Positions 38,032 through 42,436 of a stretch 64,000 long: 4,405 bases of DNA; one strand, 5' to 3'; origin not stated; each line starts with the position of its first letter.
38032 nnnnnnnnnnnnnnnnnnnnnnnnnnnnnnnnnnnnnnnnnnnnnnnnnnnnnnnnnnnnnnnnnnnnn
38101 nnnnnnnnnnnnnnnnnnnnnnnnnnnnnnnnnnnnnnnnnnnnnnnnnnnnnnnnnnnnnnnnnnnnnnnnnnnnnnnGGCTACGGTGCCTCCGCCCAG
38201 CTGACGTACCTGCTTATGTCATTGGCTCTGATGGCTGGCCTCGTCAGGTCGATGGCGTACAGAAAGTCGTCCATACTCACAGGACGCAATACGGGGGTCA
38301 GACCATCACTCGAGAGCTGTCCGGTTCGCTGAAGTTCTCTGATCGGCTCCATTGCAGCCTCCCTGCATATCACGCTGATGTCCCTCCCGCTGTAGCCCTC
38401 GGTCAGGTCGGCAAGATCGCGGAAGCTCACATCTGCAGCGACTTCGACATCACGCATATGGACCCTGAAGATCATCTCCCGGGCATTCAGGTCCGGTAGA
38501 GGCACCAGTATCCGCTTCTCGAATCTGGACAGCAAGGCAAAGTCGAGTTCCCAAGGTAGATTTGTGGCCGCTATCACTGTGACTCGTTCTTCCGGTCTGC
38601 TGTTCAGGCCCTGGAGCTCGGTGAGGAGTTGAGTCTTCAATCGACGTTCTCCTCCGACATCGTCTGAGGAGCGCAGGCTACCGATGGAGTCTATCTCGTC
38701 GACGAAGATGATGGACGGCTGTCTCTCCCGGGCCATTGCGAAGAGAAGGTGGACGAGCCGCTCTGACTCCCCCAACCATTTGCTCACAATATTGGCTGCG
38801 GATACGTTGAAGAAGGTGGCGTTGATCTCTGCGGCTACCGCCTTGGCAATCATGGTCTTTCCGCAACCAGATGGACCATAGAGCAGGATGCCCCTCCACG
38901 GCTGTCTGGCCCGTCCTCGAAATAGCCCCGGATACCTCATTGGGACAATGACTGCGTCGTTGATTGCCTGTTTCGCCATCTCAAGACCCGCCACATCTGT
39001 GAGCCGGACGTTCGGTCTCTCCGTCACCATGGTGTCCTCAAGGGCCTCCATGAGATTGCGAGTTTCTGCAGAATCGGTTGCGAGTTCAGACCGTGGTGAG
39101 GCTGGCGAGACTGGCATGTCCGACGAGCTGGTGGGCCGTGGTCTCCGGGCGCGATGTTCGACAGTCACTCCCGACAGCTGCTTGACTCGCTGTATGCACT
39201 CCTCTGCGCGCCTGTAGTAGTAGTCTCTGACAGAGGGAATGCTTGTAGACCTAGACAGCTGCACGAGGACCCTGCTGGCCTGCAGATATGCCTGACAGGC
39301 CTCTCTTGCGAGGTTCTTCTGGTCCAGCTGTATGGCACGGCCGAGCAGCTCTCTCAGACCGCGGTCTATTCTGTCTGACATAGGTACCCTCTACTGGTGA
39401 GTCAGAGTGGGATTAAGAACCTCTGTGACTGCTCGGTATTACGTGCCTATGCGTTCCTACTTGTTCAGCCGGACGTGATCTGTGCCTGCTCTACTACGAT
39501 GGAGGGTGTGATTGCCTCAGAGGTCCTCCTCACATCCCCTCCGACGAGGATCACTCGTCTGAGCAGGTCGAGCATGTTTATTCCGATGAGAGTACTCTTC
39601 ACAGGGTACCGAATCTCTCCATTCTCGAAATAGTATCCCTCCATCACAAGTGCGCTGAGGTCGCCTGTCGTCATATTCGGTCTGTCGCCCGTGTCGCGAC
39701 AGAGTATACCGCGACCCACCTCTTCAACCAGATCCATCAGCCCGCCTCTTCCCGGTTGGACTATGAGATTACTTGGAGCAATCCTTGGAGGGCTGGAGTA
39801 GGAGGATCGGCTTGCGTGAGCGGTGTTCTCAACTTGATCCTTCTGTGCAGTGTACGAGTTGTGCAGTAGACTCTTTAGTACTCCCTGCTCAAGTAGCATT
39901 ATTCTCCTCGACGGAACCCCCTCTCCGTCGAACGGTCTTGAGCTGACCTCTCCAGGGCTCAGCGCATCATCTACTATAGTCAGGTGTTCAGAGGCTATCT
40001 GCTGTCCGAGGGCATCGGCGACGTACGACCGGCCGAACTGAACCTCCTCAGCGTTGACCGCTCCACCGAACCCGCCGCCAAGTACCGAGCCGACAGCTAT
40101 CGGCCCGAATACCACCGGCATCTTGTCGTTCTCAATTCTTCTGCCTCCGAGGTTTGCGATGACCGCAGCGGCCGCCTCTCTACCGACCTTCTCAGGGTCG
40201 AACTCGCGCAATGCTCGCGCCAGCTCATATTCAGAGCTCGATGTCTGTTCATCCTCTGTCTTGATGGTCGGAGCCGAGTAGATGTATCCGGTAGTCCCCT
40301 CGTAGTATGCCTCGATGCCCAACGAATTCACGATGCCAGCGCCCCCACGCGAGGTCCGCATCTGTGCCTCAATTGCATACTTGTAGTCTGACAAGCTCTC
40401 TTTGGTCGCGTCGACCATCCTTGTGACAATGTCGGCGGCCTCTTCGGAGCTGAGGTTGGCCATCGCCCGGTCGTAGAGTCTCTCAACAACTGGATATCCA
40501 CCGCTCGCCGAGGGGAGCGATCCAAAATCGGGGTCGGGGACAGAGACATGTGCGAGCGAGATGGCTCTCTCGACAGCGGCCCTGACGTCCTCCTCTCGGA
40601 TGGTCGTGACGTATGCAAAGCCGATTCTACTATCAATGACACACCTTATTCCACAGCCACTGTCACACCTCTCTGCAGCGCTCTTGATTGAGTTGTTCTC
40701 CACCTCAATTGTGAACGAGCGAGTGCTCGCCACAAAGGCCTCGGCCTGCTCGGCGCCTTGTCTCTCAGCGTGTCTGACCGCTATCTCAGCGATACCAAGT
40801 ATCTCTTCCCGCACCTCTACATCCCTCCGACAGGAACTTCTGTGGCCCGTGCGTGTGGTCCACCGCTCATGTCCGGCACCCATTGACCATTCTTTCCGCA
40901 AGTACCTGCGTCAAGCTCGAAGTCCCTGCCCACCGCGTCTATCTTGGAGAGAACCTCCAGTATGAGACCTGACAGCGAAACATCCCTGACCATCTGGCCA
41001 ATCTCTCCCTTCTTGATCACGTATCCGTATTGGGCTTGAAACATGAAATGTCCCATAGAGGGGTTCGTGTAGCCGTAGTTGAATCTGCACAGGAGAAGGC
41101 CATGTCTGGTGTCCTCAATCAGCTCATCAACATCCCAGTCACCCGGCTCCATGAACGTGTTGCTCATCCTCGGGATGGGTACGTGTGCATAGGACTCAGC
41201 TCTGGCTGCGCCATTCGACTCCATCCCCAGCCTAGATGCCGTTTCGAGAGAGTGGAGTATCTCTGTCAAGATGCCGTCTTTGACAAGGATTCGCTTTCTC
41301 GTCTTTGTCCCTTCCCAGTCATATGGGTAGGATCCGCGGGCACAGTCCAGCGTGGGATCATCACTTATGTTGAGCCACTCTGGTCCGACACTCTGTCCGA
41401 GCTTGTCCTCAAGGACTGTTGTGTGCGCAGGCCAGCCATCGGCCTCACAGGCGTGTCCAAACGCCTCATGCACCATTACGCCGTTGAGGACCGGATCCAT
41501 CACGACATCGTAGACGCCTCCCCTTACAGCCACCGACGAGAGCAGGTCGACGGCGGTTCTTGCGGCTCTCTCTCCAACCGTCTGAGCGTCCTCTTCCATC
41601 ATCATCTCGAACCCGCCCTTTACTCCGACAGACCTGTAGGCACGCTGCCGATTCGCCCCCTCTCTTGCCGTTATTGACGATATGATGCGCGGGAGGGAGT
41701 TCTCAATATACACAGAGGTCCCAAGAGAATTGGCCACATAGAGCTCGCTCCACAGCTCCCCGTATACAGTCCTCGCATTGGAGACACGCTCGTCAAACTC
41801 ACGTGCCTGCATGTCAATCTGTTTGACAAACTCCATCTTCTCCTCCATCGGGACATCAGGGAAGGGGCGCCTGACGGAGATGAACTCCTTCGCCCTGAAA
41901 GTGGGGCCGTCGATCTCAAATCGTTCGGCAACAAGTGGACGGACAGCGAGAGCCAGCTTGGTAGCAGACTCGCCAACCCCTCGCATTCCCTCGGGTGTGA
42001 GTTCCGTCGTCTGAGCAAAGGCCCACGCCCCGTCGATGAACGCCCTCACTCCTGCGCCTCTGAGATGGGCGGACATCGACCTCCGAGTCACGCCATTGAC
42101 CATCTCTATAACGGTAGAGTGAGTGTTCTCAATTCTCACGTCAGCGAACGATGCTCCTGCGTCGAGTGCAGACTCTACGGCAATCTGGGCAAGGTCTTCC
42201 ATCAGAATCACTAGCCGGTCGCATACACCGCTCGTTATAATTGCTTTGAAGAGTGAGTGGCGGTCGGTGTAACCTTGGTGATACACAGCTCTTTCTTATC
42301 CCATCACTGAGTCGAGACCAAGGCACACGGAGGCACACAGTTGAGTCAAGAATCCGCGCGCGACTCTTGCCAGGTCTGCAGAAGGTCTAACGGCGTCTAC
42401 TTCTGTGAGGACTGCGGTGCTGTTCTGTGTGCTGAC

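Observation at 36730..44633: Candidate re-wired ESCRT-I/II machine with domain-swapped subunits and no ubiquitin module in view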

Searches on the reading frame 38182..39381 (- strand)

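Call 3: search_protein_families(library=pfam, proteins=[window:38182-39381:-], max_evalue=0.1)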
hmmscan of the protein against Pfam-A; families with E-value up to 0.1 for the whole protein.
window:38182-39381:- (399 aa): 28 families (the best 25 are shown)
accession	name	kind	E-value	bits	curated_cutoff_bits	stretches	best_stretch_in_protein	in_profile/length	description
PF00004.35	AAA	-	5.9e-40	137.2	21.2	1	165-295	1-131/131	ATPase family associated with various cellular activities (AAA)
PF17862.7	AAA_lid_3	-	4.2e-13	49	27.2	1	317-353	1-37/45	AAA+ lid domain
PF07728.20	AAA_5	-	1.6e-07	31.8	22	1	165-287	2-139/139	AAA domain (dynein-related subfamily)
PF04212.24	MIT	-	2.8e-06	27.8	30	1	11-70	6-65/66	MIT (microtubule interacting and transport) domain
PF13191.12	AAA_16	-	4.9e-06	27.6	32.6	1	157-260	20-124/167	AAA ATPase domain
PF05496.18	RuvB_N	-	1e-05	25.8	27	1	163-233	34-96/159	Holliday junction DNA helicase RuvB P-loop domain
PF09336.16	Vps4_C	-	9.8e-05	22.7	21.3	1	365-397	26-58/61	Vps4 C terminal oligomerisation domain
PF07724.20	AAA_2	-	0.00023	21.7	27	1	165-234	6-88/166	AAA domain (Cdc48 subfamily)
PF13401.12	AAA_22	-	0.00033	21.4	27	1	165-195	8-41/130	AAA domain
PF06068.19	TIP49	-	0.00038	20.2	23.8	1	163-211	51-101/347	TIP49 P-loop domain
PF13173.12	AAA_14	-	0.00039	20.9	27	1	165-236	5-77/129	AAA domain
PF05673.19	DUF815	-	0.00087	19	23.8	1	119-230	19-116/249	Protein of unknown function (DUF815)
PF01637.24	ATPase_2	-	0.0021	18.3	33.2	1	159-186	17-44/225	ATPase domain predominantly from Archaea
PF00910.28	RNA_helicase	-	0.0031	18.4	21.5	1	165-190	1-26/105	RNA helicase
PF02224.24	Cytidylate_kin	-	0.0068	16.6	26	1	167-195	3-31/211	Cytidylate kinase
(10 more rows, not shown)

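Call 89: search_protein_families(library=ncbifam, proteins=[window:38182-39381:-], max_evalue=0.001)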
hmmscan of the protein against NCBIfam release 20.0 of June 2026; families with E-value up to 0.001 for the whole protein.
window:38182-39381:- (399 aa): 22 families
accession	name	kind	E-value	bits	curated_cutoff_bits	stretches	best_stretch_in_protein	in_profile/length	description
NF041006.2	cell_div_CdvC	equivalog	1e-81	274.7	650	1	16-397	18-366/370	cell division protein CdvC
NF003069.1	PRK03992.1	subfamily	1.3e-72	245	500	1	118-351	121-357/379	proteasome-activating nucleotidase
TIGR01242.2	TIGR01242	subfamily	4.4e-69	233.2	500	1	117-352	103-341/362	proteasome-activating nucleotidase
TIGR01243.1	CDC48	subfamily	1.2e-68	232.1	802.65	1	118-397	443-727/733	CDC48 family AAA ATPase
NF047748.1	PrtsmActNtasePan1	equivalog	6.9e-59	199.9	750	1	119-351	139-374/405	proteasome-activating nucleotidase Pan1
NF047747.1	PrtsmActNtasePan2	equivalog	4e-58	197.5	700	1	118-353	141-378/397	proteasome-activating nucleotidase Pan2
TIGR01241.2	FtsH_fam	equivalog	5.4e-55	187.3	600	1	116-351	150-387/598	ATP-dependent zinc metalloprotease FtsH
NF008004.0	PRK10733.1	equivalog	9.2e-41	139.5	1008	1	124-352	148-378/644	ATP-dependent zinc metalloprotease FtsH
TIGR03689.1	pup_AAA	equivalog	4.6e-36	124.6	504.75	1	112-311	166-380/512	proteasome ATPase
NF042959.1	IteA_antiphage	equivalog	2.8e-31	109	510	1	128-345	92-303/367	anti-phage ATPase IteA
NF003229.0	PRK04195.1-5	equivalog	7.6e-09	34.8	280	1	126-244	15-123/413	replication factor C large subunit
NF003745.1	PRK05342.1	equivalog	1.1e-06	27.8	359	1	165-245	112-202/418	ATP-dependent Clp protease ATP-binding subunit ClpX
NF000868.0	PRK00080.1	equivalog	2.3e-06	26.8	282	1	164-233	53-114/330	Holliday junction branch migration DNA helicase RuvB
TIGR00635.1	ruvB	equivalog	3.2e-06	26.4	299.05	1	164-233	32-93/305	Holliday junction branch migration DNA helicase RuvB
TIGR00382.1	clpX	equivalog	7.6e-06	25.2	370.75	1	165-236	120-197/414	ATP-dependent protease ATP-binding subunit ClpX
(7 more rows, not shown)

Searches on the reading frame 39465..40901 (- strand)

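Call 3: search_protein_families(library=pfam, proteins=[window:39465-40901:-], max_evalue=0.1)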
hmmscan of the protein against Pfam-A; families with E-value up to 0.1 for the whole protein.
window:39465-40901:- (478 aa): 4 families
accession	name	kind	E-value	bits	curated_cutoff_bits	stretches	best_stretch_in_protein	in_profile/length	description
PF19289.4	PmbA_TldD_3rd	-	2.2e-64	217.1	22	1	259-476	2-219/220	PmbA/TldA metallopeptidase C-terminal domain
PF01523.21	PmbA_TldD_1st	-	1.2e-13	51.4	20.9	1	53-117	1-65/65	PmbA/TldA metallopeptidase domain 1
PF19290.4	PmbA_TldD_2nd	-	3e-05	24.9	20.9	1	149-251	5-109/109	PmbA/TldA metallopeptidase central domain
PF05189.18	RTC_insert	-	0.00022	22.1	23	1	154-250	18-100/102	RNA 3'-terminal phosphate cyclase (RTC), insert domain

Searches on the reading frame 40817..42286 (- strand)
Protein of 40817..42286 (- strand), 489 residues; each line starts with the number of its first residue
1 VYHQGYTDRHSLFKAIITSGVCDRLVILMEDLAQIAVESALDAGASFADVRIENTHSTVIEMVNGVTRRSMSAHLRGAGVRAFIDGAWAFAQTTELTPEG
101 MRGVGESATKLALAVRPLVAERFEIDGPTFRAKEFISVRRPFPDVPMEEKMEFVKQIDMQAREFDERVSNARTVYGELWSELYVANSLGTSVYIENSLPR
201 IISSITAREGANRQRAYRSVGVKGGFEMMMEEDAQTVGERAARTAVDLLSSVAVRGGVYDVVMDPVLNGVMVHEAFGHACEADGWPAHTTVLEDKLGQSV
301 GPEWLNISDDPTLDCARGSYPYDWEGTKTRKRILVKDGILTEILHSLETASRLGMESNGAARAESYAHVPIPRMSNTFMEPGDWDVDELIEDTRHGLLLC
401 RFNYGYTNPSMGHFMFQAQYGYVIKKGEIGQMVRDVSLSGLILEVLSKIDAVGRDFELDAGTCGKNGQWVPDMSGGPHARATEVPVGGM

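Call 3: search_protein_families(library=pfam, proteins=[window:40817-42286:-], max_evalue=0.1)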
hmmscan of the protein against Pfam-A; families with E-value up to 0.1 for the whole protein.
window:40817-42286:- (489 aa): 3 families
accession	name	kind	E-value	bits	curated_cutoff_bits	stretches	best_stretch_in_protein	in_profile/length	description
PF19289.4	PmbA_TldD_3rd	-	7.8e-63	212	22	1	257-488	2-220/220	PmbA/TldA metallopeptidase C-terminal domain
PF19290.4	PmbA_TldD_2nd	-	1.3e-15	58.2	20.9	1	141-249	2-109/109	PmbA/TldA metallopeptidase central domain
PF01523.21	PmbA_TldD_1st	-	1.3e-10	41.7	20.9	1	48-112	1-65/65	PmbA/TldA metallopeptidase domain 1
